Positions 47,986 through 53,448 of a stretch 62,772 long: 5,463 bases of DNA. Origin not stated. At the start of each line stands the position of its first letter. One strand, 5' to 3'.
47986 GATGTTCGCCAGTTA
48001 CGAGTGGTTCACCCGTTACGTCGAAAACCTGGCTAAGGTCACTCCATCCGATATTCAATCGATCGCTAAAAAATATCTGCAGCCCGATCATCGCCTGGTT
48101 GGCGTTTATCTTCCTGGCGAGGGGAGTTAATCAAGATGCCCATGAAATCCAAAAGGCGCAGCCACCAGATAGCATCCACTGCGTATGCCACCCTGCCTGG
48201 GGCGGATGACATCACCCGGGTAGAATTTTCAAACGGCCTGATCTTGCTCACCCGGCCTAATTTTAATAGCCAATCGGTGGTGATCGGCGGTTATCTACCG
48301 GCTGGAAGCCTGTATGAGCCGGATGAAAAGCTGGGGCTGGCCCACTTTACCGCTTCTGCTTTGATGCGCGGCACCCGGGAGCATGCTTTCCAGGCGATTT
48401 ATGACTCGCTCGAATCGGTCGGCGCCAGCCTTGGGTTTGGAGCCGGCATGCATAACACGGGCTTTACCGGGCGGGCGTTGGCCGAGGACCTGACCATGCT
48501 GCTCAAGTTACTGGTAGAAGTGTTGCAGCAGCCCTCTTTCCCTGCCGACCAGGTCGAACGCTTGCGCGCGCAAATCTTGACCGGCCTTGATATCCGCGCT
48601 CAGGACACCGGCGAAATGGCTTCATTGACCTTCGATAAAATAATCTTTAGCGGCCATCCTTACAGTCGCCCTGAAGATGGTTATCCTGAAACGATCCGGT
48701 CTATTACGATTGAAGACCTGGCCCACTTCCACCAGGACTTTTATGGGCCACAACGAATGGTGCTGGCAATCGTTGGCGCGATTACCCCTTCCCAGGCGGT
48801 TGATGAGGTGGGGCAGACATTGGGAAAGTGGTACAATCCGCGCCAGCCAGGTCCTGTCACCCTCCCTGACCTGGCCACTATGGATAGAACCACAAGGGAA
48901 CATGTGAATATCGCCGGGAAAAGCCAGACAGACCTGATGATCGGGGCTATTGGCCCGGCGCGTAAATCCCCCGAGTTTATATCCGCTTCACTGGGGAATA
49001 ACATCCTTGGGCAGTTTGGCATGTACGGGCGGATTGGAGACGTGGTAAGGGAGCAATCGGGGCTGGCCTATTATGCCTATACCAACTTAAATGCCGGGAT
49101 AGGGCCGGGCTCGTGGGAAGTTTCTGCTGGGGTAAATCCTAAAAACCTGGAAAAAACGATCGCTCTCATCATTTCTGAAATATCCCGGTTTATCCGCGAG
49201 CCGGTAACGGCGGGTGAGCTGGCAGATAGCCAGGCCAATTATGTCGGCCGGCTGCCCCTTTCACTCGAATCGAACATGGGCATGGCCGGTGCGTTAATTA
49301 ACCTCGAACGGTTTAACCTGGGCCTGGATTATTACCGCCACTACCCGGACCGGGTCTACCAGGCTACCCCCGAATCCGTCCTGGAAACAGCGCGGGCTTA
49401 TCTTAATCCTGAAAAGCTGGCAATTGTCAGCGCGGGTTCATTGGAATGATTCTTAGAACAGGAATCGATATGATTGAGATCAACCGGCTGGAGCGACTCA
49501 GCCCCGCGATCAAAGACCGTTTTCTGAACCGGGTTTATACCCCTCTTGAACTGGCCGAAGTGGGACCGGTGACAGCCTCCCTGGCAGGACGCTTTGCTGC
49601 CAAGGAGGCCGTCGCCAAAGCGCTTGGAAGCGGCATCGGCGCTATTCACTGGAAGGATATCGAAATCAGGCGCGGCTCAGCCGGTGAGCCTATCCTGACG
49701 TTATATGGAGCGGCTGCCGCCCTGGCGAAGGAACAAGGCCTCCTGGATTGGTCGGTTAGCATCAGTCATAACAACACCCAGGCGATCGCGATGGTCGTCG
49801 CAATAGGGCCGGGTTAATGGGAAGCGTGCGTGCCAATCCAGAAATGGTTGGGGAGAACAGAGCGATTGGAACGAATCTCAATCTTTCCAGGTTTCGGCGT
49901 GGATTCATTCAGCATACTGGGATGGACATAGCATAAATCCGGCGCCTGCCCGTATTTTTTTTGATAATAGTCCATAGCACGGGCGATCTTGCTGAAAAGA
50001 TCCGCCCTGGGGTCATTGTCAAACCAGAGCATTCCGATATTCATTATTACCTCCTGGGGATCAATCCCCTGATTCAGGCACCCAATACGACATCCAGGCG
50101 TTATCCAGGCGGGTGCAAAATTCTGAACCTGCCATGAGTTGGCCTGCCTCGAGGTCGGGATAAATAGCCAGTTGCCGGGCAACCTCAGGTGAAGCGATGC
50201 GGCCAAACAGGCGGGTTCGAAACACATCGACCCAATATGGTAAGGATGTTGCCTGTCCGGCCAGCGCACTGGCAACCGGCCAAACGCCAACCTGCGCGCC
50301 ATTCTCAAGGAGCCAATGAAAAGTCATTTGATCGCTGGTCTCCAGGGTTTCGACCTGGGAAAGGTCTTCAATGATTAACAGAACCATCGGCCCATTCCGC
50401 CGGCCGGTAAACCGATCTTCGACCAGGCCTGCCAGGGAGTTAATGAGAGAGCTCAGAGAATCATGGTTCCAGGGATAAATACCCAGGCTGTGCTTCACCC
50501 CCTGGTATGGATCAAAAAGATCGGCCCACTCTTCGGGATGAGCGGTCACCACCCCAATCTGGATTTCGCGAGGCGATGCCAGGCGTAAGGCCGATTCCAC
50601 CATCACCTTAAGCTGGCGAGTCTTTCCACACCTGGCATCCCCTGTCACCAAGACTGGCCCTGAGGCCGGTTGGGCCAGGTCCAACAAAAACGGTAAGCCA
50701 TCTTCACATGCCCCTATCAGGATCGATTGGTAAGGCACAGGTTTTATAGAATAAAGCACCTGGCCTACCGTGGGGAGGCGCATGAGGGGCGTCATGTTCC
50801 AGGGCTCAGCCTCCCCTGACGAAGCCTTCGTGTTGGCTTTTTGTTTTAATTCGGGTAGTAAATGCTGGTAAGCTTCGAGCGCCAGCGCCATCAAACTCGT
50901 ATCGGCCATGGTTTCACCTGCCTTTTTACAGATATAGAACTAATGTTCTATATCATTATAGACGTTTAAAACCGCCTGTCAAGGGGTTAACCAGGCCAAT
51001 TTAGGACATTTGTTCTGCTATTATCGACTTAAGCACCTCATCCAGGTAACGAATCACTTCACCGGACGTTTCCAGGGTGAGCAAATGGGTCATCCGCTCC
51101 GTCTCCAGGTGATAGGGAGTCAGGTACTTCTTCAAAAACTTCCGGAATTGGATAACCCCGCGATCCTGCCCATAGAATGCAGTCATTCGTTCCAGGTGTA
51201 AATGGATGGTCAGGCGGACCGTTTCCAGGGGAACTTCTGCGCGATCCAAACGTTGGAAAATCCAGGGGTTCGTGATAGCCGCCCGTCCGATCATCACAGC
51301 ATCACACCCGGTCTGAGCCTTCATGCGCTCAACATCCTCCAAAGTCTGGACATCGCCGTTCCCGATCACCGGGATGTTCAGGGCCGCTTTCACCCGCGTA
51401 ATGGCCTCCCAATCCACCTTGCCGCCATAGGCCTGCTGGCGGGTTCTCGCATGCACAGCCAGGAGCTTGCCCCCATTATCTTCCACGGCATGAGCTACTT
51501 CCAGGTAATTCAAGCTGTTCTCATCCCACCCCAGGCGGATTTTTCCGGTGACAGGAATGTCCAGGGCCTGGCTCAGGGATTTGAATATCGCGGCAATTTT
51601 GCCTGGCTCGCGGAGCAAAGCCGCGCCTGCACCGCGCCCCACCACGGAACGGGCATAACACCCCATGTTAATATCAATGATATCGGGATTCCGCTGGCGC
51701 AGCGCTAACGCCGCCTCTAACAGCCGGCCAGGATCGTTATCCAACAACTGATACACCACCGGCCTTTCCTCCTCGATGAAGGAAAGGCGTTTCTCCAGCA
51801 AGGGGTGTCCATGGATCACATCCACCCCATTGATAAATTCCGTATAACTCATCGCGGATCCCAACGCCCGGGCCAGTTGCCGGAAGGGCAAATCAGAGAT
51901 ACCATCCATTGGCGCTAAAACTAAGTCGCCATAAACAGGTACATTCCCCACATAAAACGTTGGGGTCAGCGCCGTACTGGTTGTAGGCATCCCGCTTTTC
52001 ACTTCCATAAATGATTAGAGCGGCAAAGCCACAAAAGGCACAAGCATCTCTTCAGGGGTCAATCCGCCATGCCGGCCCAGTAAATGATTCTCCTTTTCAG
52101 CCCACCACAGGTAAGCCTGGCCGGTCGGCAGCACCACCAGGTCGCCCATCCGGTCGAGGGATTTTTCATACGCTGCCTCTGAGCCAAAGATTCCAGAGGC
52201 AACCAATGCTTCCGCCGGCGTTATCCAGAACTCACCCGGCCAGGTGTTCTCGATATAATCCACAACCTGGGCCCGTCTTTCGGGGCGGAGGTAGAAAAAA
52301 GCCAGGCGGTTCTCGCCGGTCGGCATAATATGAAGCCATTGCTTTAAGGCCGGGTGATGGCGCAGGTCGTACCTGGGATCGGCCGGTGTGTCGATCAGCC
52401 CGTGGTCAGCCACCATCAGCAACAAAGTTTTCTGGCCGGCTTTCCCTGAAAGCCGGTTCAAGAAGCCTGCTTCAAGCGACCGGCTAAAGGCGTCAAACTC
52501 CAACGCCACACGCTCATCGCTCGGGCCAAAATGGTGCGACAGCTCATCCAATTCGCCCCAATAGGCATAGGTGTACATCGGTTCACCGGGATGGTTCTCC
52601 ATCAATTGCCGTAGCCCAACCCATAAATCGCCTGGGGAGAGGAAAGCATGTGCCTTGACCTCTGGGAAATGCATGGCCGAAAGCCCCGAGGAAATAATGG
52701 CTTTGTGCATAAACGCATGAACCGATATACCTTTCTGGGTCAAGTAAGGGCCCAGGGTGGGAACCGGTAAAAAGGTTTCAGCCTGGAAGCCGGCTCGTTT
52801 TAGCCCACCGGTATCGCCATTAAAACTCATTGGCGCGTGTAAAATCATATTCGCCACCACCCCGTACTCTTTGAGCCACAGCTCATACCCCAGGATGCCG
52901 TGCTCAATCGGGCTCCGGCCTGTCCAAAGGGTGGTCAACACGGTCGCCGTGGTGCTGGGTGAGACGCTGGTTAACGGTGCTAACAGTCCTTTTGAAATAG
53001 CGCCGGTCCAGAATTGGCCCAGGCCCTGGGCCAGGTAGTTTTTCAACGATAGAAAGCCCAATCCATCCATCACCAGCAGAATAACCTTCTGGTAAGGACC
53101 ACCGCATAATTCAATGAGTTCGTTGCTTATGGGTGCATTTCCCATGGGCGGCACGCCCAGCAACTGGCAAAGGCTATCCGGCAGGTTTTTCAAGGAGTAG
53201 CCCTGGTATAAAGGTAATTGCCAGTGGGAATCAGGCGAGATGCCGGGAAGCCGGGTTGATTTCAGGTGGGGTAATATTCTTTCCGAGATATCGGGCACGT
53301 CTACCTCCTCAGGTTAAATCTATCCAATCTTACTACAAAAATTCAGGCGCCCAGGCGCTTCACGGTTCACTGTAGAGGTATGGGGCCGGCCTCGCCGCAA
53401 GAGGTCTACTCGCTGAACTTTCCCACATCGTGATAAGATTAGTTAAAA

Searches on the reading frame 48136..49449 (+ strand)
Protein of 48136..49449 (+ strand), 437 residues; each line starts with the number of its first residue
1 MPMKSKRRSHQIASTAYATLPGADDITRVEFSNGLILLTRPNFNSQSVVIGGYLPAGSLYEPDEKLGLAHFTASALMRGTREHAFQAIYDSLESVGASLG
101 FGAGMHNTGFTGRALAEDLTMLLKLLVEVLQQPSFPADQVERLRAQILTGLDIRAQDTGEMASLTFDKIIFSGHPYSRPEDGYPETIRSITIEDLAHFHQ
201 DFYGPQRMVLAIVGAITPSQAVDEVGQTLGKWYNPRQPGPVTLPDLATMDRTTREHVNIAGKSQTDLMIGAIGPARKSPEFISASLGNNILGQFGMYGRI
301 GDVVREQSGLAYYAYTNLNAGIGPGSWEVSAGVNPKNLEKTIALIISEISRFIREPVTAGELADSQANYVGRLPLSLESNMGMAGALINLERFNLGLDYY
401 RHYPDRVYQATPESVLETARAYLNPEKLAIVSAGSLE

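Call 73: search_protein_families(library=pfam, proteins=[window:48136-49449:+], max_evalue=0.00001)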
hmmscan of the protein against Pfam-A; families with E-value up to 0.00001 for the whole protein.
window:48136-49449:+ (437 aa): 2 families
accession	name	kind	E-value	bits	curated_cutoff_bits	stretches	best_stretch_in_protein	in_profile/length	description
PF05193.26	Peptidase_M16_C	-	2.7e-31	109.3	23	1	189-368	1-180/181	Peptidase M16 inactive domain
PF00675.25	Peptidase_M16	-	4e-12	46.7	22.3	1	44-148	9-113/149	Insulinase (Peptidase family M16)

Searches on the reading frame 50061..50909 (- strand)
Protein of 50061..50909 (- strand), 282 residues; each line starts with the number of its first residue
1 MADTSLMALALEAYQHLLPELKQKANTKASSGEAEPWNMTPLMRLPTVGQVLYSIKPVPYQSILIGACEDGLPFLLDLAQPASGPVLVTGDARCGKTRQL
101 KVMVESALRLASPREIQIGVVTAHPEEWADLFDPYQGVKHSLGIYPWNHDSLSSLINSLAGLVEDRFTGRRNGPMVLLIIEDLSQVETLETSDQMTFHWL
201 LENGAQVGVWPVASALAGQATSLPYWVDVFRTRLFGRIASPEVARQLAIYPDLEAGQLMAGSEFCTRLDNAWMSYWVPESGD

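Call 73: search_protein_families(library=pfam, proteins=[window:50061-50909:-], max_evalue=0.00001)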
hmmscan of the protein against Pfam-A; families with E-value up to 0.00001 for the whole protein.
window:50061-50909:- (282 aa): 0 families

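Call 77: search_protein_families(library=pfam, proteins=[window:50061-50909:-], max_evalue=5)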
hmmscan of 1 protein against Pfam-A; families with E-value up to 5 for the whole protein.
window:50061-50909:- (282 aa): 5 families
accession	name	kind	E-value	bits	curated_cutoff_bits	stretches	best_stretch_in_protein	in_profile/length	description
PF13191.12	AAA_16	-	0.0065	17.4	32.6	1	79-202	20-157/167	AAA ATPase domain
PF01580.24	FtsK_SpoIIIE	-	0.0068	16.3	24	1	71-118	28-74/221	FtsK/SpoIIIE family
PF13401.12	AAA_22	-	0.0079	17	27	1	84-203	6-109/130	AAA domain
PF01637.24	ATPase_2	-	0.13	12.4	33.2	1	83-109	20-46/225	ATPase domain predominantly from Archaea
PF13245.12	AAA_19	-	0.3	11.7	25.1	1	83-122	11-50/134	AAA domain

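Call 78: search_solved_structures(query=window:50061-50909:-, max_evalue=5)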
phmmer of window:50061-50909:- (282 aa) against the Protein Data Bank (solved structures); distinct sequences matched with E-value up to 5: 5.
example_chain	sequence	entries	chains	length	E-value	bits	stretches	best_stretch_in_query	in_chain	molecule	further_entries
4nh0_A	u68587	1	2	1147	0.00016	24.3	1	62-167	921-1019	Cell divisionFtsK/SpoIIIE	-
4n1a_A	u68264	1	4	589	0.00095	21.7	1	62-167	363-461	Cell divisionFtsK/SpoIIIE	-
6l8d_A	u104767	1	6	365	0.086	15.3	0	11-83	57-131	Magnesium-chelatase subunit ChlI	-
6j17_A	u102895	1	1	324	0.11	15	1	55-107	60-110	ESX-3 secretion system protein EccC3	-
8osf_A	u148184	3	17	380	0.4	13.1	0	59-103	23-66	Magnesium-chelatase subunit ChlI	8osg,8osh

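Call 81: find_related_loci(query=window:50061-50909:-, collection=metagenome_contigs, flank=1500)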
Query window:50061-50909:- (282 aa) in metagenome_contigs; peptide patterns used: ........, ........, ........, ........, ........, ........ (x = any residue, [..] = any of these).
49 stretches matched a pattern; 13 encode a relative of the query (tblastn E <= 1e-3); 13 distinct loci.
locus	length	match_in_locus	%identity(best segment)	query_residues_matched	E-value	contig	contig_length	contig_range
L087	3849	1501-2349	66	1-282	4e-128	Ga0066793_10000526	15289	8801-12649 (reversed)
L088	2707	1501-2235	34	31-277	8e-41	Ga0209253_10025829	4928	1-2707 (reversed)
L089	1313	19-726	36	40-277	5e-42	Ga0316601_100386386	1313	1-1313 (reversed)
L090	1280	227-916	36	46-277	2e-41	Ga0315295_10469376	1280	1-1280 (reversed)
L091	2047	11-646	35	64-277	1e-39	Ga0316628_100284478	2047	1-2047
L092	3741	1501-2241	32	32-278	2e-37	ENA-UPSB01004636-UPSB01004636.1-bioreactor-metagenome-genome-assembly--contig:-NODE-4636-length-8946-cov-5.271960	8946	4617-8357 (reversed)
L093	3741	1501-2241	32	32-278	3e-37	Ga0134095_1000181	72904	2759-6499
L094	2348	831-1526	34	46-279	6e-37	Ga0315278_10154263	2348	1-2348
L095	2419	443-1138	34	46-279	6e-36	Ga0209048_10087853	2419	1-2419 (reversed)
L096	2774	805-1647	30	7-279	3e-33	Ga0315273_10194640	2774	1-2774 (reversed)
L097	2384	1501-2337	29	9-279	5e-33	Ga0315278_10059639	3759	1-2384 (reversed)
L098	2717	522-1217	31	46-279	5e-31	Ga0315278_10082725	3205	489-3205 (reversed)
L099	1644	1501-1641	53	46-92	2e-11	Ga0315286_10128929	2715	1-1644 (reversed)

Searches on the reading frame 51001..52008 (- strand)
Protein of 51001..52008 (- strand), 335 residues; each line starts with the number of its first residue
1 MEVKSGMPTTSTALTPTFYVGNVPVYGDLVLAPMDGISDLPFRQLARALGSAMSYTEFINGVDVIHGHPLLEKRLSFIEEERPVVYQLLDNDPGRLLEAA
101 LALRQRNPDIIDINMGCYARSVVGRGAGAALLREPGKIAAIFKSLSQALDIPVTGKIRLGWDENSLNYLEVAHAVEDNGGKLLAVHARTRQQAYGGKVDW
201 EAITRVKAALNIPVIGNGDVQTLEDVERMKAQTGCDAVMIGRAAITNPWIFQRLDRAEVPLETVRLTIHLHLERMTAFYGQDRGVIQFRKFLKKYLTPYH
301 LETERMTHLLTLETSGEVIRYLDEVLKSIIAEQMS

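Call 73: search_protein_families(library=pfam, proteins=[window:51001-52008:-], max_evalue=0.00001)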
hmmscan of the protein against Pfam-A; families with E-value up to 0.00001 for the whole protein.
window:51001-52008:- (335 aa): 1 family
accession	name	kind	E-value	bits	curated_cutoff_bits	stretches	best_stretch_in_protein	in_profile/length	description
PF01207.24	Dus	-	8e-78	262.1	20.4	1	31-298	2-278/311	Dihydrouridine synthase (Dus)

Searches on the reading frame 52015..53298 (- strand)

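Call 73: search_protein_families(library=pfam, proteins=[window:52015-53298:-], max_evalue=0.00001)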
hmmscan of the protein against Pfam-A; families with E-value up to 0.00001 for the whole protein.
window:52015-53298:- (427 aa): 1 family
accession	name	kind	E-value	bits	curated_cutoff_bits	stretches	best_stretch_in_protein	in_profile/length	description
PF01663.27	Phosphodiest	-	1.2e-22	81.5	23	1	72-411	1-340/342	Type I phosphodiesterase / nucleotide pyrophosphatase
